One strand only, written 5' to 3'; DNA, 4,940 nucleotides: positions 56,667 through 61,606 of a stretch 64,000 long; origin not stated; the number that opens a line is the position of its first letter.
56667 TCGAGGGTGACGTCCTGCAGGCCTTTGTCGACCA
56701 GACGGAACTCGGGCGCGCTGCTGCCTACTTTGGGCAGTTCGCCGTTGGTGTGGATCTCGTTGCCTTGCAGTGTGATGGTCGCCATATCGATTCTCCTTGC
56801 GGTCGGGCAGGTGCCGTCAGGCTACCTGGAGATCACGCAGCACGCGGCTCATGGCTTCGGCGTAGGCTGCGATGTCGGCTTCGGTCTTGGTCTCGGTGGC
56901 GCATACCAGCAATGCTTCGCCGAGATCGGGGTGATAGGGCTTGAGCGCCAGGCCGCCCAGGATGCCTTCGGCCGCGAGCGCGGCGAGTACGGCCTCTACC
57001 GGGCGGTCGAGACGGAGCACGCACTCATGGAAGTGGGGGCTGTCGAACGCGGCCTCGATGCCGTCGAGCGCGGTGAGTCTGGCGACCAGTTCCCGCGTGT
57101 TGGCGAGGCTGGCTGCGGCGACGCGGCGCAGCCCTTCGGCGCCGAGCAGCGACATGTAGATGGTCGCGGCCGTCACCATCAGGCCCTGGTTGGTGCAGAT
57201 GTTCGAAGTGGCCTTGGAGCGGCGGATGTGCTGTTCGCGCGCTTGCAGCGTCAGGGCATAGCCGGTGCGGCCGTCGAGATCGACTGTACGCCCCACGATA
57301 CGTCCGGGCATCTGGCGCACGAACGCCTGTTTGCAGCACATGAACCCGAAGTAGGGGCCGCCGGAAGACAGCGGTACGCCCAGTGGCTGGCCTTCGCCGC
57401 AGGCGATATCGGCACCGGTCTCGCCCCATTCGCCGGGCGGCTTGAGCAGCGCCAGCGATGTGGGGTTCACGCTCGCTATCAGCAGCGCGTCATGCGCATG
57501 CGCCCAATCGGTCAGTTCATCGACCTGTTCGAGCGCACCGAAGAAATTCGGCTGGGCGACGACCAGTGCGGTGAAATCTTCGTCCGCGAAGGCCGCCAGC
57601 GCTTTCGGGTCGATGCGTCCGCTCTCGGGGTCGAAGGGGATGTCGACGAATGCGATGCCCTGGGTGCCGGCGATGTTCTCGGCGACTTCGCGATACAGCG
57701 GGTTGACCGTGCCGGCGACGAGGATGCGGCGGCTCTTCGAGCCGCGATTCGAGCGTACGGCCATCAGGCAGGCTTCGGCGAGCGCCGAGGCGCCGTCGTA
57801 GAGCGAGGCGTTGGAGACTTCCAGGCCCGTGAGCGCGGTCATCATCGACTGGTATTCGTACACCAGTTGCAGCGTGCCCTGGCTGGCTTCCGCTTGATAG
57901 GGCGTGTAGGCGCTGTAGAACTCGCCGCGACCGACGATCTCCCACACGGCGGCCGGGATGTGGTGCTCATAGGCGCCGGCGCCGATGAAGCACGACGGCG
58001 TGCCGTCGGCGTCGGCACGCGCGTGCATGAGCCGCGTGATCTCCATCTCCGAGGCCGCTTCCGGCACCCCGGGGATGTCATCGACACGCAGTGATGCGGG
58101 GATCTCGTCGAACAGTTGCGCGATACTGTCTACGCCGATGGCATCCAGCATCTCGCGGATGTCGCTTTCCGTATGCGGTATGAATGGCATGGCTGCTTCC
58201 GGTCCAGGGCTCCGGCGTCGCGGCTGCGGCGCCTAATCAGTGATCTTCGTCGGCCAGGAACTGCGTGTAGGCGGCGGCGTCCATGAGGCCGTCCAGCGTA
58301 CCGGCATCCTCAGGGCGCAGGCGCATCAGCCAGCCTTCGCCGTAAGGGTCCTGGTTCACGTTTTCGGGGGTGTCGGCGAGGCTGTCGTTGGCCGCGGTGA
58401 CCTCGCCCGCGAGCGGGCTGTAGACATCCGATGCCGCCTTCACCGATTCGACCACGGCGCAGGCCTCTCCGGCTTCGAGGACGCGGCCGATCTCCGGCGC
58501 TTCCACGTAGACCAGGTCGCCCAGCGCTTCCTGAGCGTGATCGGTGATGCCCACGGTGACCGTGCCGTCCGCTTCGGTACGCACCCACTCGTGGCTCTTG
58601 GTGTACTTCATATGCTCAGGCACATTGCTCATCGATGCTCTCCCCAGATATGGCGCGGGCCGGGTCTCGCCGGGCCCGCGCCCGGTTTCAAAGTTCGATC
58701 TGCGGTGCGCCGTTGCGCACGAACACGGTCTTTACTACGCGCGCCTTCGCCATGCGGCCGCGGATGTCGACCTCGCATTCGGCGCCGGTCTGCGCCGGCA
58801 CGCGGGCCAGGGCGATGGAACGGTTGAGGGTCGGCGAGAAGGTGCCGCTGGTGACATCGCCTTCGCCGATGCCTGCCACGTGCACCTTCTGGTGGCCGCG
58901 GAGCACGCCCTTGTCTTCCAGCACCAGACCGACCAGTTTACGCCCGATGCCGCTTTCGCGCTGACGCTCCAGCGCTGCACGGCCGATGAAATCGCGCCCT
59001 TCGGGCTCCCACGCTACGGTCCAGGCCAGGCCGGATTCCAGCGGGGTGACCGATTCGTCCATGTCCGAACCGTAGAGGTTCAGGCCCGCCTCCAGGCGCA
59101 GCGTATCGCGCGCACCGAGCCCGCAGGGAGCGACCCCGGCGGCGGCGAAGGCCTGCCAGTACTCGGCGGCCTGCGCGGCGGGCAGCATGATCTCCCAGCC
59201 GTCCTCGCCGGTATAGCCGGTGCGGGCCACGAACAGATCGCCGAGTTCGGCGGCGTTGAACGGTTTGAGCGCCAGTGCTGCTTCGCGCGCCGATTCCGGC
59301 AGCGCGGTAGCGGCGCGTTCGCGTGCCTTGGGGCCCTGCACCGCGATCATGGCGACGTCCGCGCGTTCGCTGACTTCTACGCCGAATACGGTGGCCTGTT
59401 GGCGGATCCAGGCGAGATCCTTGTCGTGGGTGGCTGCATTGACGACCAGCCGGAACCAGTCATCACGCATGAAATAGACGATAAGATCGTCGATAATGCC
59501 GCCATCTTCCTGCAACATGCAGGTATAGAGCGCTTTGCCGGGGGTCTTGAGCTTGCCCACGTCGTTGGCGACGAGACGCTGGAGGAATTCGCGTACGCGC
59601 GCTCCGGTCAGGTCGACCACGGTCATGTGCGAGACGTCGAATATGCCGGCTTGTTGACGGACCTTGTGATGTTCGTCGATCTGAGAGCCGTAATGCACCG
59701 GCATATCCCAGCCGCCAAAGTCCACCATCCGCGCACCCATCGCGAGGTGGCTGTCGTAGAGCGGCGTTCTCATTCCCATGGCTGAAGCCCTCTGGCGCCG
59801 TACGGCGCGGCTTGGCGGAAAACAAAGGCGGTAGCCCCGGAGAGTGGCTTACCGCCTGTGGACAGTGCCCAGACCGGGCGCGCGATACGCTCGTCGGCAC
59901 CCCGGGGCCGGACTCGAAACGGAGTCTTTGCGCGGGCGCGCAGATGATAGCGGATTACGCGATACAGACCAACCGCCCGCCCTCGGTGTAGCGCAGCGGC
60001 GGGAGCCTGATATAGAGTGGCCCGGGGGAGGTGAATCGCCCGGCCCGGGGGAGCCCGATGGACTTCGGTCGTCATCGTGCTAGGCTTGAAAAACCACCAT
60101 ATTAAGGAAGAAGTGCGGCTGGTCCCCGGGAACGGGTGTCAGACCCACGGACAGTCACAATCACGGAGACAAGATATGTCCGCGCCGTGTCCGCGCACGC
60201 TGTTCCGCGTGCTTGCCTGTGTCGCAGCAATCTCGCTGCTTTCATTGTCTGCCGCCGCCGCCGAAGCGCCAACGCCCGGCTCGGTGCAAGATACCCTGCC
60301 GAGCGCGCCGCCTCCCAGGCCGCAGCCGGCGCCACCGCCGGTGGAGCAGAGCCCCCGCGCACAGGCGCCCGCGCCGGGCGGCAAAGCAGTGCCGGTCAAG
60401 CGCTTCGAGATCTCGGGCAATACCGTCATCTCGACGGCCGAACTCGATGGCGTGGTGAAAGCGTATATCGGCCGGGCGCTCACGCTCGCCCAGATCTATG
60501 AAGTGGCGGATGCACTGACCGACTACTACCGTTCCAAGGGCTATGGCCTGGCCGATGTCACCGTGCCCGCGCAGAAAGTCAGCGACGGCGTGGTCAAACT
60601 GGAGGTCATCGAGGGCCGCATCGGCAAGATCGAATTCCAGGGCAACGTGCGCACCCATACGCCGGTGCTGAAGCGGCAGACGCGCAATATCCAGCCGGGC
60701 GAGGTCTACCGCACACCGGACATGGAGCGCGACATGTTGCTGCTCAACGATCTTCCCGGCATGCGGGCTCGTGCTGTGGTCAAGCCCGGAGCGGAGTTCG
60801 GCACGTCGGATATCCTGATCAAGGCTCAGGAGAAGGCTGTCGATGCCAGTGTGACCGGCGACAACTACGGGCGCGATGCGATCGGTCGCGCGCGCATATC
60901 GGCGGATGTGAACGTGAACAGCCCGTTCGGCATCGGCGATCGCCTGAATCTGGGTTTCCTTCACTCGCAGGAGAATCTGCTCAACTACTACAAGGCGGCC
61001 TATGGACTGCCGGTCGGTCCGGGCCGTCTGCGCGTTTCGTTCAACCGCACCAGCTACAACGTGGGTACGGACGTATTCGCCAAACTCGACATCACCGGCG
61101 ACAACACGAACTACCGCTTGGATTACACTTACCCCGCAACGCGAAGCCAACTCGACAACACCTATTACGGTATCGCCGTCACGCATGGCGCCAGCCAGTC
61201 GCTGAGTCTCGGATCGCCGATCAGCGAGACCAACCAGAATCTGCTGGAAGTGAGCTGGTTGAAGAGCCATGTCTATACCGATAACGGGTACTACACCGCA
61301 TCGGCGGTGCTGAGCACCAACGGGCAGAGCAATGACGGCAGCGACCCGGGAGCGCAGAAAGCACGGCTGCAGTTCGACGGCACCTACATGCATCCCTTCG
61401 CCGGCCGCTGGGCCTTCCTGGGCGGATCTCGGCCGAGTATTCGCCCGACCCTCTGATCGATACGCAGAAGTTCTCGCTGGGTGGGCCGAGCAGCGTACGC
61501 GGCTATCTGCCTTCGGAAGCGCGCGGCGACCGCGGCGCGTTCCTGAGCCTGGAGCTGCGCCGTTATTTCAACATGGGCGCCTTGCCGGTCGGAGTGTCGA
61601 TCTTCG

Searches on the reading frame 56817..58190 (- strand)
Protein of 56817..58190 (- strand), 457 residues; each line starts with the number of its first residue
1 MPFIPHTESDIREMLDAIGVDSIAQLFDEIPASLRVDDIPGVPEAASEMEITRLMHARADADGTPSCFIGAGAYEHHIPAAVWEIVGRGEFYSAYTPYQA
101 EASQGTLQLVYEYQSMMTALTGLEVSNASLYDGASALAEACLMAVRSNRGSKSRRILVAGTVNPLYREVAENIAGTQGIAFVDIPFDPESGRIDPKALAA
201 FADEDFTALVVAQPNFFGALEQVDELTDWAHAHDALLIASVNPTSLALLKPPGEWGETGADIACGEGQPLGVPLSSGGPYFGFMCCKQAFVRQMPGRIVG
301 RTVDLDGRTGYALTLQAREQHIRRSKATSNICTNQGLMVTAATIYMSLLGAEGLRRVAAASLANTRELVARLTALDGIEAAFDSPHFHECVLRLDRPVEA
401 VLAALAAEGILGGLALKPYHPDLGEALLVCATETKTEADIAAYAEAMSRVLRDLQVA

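Call 46: search_protein_families(library=ncbifam, proteins=[window:56817-58190:-], max_evalue=1e-10)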
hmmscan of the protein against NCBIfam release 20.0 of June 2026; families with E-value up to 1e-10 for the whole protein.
window:56817-58190:- (457 aa): 3 families
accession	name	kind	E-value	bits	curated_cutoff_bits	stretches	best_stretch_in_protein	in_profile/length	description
NF001696.0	PRK00451.1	equivalog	1.3e-186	620.9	364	1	1-451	2-446/447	aminomethyl-transferring glycine dehydrogenase subunit GcvPA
TIGR00461.1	gcvP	equivalog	3.5e-69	233.6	859.2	1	7-371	6-357/939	aminomethyl-transferring glycine dehydrogenase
NF003346.0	PRK04366.1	equivalog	7.8e-28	97.4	441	1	86-453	96-454/487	aminomethyl-transferring glycine dehydrogenase subunit GcvPB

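Call 47: find_homologous_proteins(query=window:56817-58190:-, max_evalue=1e-100)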
Query window:56817-58190:- (457 aa): 8000 proteins with E <= 1e-100 among 8000 candidates; the best 120 are listed.
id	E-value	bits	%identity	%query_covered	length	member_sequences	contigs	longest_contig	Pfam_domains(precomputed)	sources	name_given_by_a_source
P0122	0.0e+0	1016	100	100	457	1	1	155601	PF02347.23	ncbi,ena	-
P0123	5.9e-276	934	92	100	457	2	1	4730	PF02347.23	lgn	-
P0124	2.3e-223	760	75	100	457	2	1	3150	PF02347.23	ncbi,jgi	ncbi:MAG: aminomethyl-transferring glycine dehydrogenase subunit GcvPA [Gammaproteobacteria bacteriu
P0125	6.7e-222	755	73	100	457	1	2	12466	PF02347.23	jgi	jgi:glycine dehydrogenase subunit 1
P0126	9.9e-220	748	73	100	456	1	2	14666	PF02347.23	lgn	-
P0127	1.2e-218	745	73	97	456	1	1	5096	PF02347.23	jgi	jgi:glycine dehydrogenase subunit 1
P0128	7.3e-218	742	74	100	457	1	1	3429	PF02347.23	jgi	jgi:glycine dehydrogenase subunit 1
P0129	5.7e-217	739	72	100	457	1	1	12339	PF02347.23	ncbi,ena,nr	ncbi:MAG: aminomethyl-transferring glycine dehydrogenase subunit GcvPA [Gammaproteobacteria bacteriu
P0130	5.5e-216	736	72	100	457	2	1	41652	PF02347.23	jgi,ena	jgi:glycine dehydrogenase subunit 1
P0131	5.8e-216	736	72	100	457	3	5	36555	PF02347.23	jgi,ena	-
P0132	9.7e-216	735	74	100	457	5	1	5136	PF02347.23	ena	-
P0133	1.6e-215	734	72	100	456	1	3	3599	PF02347.23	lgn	-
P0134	1.7e-215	734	71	100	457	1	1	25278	PF02347.23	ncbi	-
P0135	2.1e-215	734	73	100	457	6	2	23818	PF02347.23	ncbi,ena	-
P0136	3.0e-215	734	72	100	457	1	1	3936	PF02347.23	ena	-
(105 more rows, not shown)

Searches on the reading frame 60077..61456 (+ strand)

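Call 46: search_protein_families(library=ncbifam, proteins=[window:60077-61456:+], max_evalue=1e-10)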
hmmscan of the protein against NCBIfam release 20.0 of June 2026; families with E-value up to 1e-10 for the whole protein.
window:60077-61456:+ (459 aa): 1 family
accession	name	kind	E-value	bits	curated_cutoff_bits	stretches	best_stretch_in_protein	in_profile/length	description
TIGR03303.1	OM_YaeT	equivalog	1.6e-14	53.2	297.15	1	107-430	243-542/741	outer membrane protein assembly factor BamA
